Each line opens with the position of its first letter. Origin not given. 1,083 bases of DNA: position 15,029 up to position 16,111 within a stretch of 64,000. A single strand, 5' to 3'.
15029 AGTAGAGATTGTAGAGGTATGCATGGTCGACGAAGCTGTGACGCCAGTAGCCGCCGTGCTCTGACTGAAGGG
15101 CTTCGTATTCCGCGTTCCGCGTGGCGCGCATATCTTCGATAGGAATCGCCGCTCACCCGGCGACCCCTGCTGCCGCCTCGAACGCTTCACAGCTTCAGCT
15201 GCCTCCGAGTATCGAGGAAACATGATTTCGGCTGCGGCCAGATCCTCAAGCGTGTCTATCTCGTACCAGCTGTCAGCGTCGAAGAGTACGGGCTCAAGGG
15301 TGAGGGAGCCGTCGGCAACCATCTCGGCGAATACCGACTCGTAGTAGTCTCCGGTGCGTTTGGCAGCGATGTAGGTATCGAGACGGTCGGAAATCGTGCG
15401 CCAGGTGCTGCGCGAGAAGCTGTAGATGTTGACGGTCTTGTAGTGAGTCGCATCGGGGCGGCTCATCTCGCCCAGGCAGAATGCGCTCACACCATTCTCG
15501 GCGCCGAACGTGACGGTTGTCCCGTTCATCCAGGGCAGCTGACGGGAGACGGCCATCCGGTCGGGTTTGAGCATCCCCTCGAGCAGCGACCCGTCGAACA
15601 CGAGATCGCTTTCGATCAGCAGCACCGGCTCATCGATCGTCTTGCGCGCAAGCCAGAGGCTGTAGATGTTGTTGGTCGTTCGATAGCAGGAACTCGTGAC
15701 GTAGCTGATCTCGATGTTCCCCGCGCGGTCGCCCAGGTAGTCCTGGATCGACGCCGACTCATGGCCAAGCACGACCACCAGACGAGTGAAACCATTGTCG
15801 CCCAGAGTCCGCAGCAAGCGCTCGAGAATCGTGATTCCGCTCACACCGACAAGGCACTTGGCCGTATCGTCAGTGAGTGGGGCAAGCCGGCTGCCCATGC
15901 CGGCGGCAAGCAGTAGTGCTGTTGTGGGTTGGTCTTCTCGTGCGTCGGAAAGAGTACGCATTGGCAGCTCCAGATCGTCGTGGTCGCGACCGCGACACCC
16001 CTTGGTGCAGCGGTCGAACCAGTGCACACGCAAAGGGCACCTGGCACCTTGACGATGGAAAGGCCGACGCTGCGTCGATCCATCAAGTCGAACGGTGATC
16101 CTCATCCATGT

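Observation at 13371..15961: Nucleotidyltransferase-aminotransferase fusion next to a CDP-alcohol phosphatidyltransferase: candidate pathway for an unusual amino-alcohol or phosphonate lipid head group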

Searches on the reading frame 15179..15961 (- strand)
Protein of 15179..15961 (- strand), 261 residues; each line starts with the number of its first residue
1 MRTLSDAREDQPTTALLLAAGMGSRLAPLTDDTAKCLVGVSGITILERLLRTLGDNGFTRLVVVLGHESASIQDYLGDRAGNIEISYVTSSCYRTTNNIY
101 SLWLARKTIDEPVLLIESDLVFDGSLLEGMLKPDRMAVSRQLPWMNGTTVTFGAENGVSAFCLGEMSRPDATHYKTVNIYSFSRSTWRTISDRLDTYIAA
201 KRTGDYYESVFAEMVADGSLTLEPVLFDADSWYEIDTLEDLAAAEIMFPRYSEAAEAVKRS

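Call 6: search_protein_families(library=pfam, proteins=[window:15179-15961:-], max_evalue=0.01)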
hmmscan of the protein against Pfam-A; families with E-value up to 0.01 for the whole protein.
seq(261 aa): 2 families
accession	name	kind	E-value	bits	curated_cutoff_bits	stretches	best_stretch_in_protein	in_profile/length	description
PF00483.29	NTP_transferase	-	8.8e-10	39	21.2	1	15-124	2-115/245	Nucleotidyl transferase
PF12804.13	NTP_transf_3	-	9e-08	32.9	27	1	15-131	1-108/160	MobA-like NTP transferase domain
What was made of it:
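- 15153..15961 (-): ntp: LicC-like CTP:phospho-amino-alcohol cytidylyltransferase. It is 268 aa after correcting an indel at 15196-15197 and ends ...AAAGVAG-TGA. Pfam PF00483/PF12804 (call 6).
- On LicC/PntC-type cytidylyltransferases: PF00483 E 9e-10 and PF12804 E 9e-8 (call 6).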

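Call 7: search_protein_families(library=ncbifam, proteins=[window:15179-15961:-], max_evalue=0.01)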
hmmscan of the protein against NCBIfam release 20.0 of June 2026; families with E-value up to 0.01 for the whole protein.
seq(261 aa): 26 families (the best 25 are shown)
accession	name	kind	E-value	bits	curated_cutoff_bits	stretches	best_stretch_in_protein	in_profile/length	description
TIGR03992.1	Arch_glmU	subfamily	1.8e-20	73.2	292.1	1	14-188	2-174/393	bifunctional sugar-1-phosphate nucleotidylyltransferase/acetyltransferase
NF041313.1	UDPGP_AglF_Halo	equivalog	3.7e-19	69.1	400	1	15-128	3-114/234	UTP--glucose-1-phosphate uridylyltransferase AglF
NF041135.1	IPPtranDIPPsyn_Thcocales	equivalog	4.2e-15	55.7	580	1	14-151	2-133/419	bifunctional L-myo-inositol-1-phosphate cytidylyltransferase/CDP-L-myo-inositol myo-inositolphosphotransferase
NF045761.1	NAMPUrTaseMurU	equivalog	1.8e-12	47.6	250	1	15-126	3-114/226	N-acetylmuramate alpha-1-phosphate uridylyltransferase MurU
NF045697.1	MurNAcPUrMurU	equivalog_domain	2.6e-09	36.8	370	1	16-85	1-70/229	N-acetylmuramate alpha-1-phosphate uridylyltransferase MurU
NF052502.1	man1P_GTase_Rv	exception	2.7e-09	36.4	440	1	14-120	2-108/352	mannose-1-phosphate guanylyltransferase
NF041173.1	Sug_nt_acttase_Thmprot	equivalog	9.3e-08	31.4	600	1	15-133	3-119/405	bifunctional sugar-1-phosphate nucleotidylyltransferase/acetyltransferase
NF049965.1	GlMnHpPGnyltfHddC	equivalog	2.8e-07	30.4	300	1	14-135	2-121/221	D-glycero-D-manno-heptose 1-phosphate guanosyltransferase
TIGR01208.1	rmlA_long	equivalog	3.9e-07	29.3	320.25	1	15-90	2-79/353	glucose-1-phosphate thymidylyltransferase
NF045665.1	NTPtran_DVU1551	equivalog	1.6e-06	27.4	315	1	14-77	2-60/359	DVU_1551 family NTP transferase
NF010932.0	PRK14352.1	equivalog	1.9e-06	26.9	611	1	10-87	4-78/488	bifunctional UDP-N-acetylglucosamine diphosphorylase/glucosamine-1-phosphate N-acetyltransferase GlmU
NF010933.0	PRK14353.1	equivalog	5.9e-06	25.2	505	1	10-85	3-75/453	bifunctional UDP-N-acetylglucosamine diphosphorylase/glucosamine-1-phosphate N-acetyltransferase GlmU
NF045782.1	NicBOxredNboR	equivalog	2e-05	24.4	260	1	9-73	5-65/206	nicotine blue oxidoreductase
NF010934.1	PRK14354.1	equivalog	2e-05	23.3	450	1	15-80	2-64/447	bifunctional UDP-N-acetylglucosamine diphosphorylase/glucosamine-1-phosphate N-acetyltransferase GlmU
TIGR01173.1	glmU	equivalog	2.3e-05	23.4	366.85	1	14-119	2-101/452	bifunctional UDP-N-acetylglucosamine diphosphorylase/glucosamine-1-phosphate N-acetyltransferase GlmU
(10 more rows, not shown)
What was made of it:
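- On CobD threonine-phosphate decarboxylase (TIGR01140): It is still the best-scoring family (call 7).
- All its NCBIfam relatives use CDP-diacylglycerol (or CDP-archaeol) as donor (call 7).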
